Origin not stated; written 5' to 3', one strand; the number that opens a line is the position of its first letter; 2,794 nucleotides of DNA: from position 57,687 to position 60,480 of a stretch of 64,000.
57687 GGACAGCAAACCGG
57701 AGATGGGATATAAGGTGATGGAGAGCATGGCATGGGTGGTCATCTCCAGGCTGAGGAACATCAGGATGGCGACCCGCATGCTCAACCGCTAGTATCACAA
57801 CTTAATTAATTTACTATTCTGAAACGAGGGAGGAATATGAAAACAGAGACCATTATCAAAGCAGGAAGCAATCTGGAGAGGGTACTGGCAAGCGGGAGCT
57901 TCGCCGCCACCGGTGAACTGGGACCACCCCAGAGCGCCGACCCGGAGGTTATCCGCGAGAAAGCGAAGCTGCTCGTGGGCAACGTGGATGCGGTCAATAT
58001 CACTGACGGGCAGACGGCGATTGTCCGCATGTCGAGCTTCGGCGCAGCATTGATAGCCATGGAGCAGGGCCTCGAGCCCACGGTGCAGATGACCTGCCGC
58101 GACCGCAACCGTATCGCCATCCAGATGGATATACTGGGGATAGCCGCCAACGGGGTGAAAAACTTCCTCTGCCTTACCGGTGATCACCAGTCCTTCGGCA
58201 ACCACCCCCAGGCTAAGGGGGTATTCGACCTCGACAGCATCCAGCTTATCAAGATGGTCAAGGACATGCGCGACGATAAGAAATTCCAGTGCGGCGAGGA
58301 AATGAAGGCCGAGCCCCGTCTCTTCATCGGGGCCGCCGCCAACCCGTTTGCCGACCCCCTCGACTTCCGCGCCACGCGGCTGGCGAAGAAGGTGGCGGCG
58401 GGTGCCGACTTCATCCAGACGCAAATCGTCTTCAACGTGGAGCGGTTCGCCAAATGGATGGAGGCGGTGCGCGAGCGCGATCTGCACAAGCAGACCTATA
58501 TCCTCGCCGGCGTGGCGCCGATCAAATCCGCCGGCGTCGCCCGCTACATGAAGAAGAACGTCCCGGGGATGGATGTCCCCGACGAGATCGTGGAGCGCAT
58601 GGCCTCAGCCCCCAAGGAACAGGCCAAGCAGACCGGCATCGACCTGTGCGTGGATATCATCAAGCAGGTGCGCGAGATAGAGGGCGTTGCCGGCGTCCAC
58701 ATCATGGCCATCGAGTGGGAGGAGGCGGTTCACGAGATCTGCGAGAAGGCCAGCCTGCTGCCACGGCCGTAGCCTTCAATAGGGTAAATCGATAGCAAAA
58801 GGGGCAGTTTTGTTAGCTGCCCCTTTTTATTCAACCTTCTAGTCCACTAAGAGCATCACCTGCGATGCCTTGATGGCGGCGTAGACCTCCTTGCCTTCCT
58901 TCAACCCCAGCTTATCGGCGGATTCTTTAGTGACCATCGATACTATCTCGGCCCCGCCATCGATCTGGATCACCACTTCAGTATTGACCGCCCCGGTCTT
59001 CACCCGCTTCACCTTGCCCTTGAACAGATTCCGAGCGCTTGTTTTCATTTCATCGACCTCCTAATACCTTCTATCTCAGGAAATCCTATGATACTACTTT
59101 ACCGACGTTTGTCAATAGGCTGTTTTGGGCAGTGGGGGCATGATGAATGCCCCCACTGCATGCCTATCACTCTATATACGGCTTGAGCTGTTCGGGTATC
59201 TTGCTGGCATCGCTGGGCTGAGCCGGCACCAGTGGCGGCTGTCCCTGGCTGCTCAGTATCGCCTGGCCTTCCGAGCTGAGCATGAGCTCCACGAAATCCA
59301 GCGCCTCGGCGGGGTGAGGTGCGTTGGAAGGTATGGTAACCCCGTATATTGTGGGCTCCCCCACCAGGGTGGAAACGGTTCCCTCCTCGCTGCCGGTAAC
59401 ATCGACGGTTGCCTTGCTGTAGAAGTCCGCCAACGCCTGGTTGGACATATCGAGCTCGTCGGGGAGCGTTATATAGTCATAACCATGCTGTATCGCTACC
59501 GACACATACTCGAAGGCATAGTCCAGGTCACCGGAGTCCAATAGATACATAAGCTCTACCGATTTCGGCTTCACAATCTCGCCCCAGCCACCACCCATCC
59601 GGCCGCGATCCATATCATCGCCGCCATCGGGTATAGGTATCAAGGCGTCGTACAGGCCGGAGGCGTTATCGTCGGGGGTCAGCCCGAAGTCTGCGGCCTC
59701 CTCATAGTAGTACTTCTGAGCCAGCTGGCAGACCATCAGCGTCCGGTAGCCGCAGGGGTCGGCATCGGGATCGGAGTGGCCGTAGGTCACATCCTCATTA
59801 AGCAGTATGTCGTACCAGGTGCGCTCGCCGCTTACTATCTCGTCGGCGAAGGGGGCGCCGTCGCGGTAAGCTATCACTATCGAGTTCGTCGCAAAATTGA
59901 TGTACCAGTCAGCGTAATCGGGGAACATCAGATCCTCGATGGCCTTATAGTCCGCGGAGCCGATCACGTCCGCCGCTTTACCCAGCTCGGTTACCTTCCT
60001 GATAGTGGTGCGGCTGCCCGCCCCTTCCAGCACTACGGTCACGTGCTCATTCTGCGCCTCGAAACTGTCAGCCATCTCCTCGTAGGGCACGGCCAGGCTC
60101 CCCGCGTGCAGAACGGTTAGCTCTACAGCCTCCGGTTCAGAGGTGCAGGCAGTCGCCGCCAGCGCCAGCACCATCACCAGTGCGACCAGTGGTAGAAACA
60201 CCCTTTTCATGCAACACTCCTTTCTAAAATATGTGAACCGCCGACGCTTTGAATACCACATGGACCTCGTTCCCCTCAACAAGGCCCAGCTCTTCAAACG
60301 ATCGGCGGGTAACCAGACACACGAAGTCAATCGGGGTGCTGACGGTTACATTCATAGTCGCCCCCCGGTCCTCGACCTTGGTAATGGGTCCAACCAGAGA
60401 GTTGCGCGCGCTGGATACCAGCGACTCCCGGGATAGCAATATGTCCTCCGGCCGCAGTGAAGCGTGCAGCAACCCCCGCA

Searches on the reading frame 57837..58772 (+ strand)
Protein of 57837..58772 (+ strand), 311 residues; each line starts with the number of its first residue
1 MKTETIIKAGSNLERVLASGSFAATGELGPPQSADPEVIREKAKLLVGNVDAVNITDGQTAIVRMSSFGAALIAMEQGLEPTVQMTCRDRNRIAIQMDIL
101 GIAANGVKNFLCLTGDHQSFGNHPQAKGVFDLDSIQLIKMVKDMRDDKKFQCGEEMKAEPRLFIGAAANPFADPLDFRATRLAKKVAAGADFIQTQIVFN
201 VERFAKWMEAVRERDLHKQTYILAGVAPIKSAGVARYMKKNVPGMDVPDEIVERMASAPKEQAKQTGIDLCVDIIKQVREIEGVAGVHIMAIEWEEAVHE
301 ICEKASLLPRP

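Call 3: search_protein_families(library=pfam, proteins=[window:57837-58772:+], max_evalue=0.01)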
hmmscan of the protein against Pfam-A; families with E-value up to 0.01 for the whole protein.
window:57837-58772:+ (311 aa): 1 family
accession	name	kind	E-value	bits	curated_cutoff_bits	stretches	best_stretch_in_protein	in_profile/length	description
PF02219.23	MTHFR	-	3.7e-42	145.1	24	1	13-305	2-286/287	Methylenetetrahydrofolate reductase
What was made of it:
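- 57837..58772 (+): metF (methylenetetrahydrofolate reductase, 311 aa), 44 bp after B2. It is probably co-transcribed here, but it is not a conserved partner of the pair. PF02219 E 3.7e-42 (call 3).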

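Call 4: search_protein_families(library=ncbifam, proteins=[window:57837-58772:+], max_evalue=0.01)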
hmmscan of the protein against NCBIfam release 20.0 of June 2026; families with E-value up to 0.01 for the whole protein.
window:57837-58772:+ (311 aa): 4 families
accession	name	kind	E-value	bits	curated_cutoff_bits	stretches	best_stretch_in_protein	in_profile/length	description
NF006396.0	PRK08645.1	equivalog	5.7e-69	232.8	453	1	7-291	308-587/611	bifunctional homocysteine S-methyltransferase/methylenetetrahydrofolate reductase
TIGR00676.1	fadh2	equivalog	4.5e-26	91.8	293.7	1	43-304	22-273/275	methylenetetrahydrofolate reductase [NAD(P)H]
TIGR00677.1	fadh2_euk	equivalog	9.4e-25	87.5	310.05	1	70-309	51-279/281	methylenetetrahydrofolate reductase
NF006950.0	PRK09432.1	equivalog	3e-09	36.6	382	1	73-304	77-289/296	methylenetetrahydrofolate reductase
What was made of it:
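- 57837..58772 (+): It resembles the MTHFR half of PRK08645, E 5.7e-69 (call 4).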

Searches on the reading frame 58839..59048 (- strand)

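Call 3: search_protein_families(library=pfam, proteins=[window:58839-59048:-], max_evalue=0.01)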
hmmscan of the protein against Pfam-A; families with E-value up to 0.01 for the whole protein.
window:58839-59048:- (69 aa): 1 family
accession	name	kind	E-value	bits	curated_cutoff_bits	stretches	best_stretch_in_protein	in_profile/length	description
PF03459.23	TOBE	-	1.1e-21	77.2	22.3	1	3-66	1-64/64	TOBE domain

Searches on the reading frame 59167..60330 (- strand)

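Call 3: search_protein_families(library=pfam, proteins=[window:59167-60330:-], max_evalue=0.01)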
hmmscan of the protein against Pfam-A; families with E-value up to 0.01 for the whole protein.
window:59167-60330:- (387 aa): 3 families
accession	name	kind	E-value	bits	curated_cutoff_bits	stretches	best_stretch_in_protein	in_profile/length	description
PF13531.11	SBP_bac_11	-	7.5e-35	121.2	25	1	71-363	1-225/227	Bacterial extracellular solute-binding protein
PF01547.30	SBP_bac_1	-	2.5e-10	41.3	26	1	77-357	2-307/307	Bacterial extracellular solute-binding protein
PF13416.11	SBP_bac_8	-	0.00012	22.4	27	0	330-368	222-262/279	Bacterial extracellular solute-binding protein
